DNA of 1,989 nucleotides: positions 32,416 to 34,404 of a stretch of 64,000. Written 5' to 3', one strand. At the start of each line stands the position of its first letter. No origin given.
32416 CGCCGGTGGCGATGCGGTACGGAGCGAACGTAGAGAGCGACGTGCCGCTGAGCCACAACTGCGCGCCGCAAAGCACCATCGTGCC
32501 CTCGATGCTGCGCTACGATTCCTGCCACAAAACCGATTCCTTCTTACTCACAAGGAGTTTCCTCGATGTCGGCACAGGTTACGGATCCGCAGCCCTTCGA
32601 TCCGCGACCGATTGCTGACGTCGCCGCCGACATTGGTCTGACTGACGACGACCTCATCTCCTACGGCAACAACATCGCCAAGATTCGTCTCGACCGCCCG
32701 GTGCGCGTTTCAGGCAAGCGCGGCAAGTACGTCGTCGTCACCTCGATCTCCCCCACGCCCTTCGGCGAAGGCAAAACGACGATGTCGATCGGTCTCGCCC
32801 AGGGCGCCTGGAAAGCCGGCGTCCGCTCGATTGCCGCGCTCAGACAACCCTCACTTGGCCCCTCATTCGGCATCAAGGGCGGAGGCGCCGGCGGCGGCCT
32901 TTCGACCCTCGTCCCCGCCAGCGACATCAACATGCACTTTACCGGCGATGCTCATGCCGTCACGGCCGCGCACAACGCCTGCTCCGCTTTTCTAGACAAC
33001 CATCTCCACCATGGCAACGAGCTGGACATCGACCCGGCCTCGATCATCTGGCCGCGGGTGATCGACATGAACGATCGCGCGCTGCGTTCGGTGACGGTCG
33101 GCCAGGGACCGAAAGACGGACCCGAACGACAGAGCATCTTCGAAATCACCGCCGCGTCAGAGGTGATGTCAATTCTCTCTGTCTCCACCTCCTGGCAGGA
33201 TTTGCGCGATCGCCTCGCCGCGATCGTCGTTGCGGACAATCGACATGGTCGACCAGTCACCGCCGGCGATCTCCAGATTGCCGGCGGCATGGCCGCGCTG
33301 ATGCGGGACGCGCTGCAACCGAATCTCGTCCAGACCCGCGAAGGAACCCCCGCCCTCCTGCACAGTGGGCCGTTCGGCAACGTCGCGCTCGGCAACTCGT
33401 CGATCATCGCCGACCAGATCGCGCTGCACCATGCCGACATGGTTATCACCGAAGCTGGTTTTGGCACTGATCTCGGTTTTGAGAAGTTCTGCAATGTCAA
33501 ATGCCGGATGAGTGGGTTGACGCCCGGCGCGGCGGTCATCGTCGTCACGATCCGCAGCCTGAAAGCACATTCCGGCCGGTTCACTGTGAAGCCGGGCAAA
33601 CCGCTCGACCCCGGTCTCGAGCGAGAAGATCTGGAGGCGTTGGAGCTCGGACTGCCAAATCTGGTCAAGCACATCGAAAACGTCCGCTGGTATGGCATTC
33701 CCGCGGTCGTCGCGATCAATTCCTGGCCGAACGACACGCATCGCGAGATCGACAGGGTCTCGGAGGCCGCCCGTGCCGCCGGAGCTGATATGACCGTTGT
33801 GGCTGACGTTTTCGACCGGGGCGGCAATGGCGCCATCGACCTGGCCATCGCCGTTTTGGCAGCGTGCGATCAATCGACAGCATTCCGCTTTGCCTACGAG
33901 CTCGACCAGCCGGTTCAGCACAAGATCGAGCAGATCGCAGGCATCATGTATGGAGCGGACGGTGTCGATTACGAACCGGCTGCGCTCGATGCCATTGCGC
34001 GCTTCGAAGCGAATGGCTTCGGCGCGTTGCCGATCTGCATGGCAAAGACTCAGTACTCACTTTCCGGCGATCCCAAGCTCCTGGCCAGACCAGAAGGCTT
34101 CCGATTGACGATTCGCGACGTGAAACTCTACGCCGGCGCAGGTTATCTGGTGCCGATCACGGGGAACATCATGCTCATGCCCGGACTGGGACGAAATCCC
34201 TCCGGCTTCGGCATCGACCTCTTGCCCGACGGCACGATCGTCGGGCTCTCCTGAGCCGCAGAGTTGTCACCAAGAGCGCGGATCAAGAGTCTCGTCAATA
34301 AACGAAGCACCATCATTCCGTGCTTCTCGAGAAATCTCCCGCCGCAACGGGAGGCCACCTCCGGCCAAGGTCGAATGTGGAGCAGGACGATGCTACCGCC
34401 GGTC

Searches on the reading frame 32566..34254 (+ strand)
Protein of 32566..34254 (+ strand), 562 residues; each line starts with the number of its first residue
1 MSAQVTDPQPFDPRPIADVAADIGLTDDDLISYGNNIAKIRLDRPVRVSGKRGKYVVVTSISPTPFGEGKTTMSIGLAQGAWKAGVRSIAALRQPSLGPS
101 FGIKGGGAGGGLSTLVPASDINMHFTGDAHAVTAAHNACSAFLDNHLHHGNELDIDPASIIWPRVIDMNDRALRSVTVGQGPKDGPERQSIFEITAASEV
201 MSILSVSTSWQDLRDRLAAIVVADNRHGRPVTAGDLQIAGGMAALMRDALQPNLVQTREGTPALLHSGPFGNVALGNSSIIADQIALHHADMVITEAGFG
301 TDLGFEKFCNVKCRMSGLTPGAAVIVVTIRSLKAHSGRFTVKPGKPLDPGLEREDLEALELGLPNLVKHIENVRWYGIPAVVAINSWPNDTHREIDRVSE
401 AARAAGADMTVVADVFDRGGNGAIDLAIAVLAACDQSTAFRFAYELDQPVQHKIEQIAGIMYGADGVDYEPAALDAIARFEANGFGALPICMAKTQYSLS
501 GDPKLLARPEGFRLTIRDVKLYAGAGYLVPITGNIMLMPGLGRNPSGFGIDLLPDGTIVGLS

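Call 53: search_protein_families(library=pfam, proteins=[window:32566-34254:+], max_evalue=0.00001)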
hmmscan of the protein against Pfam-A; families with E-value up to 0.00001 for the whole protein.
window:32566-34254:+ (562 aa): 1 family
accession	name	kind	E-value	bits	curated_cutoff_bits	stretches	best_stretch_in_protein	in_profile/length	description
PF01268.25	FTHFS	-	4.7e-222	738.6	27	1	12-562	11-556/556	Formate--tetrahydrofolate ligase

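Call 73: find_encoding_contigs(protein=window:32566-34254:+, flank=1000, max_places=3)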
Protein window:32566-34254:+ (562 aa): no gene with exactly this product is on record in the collection.
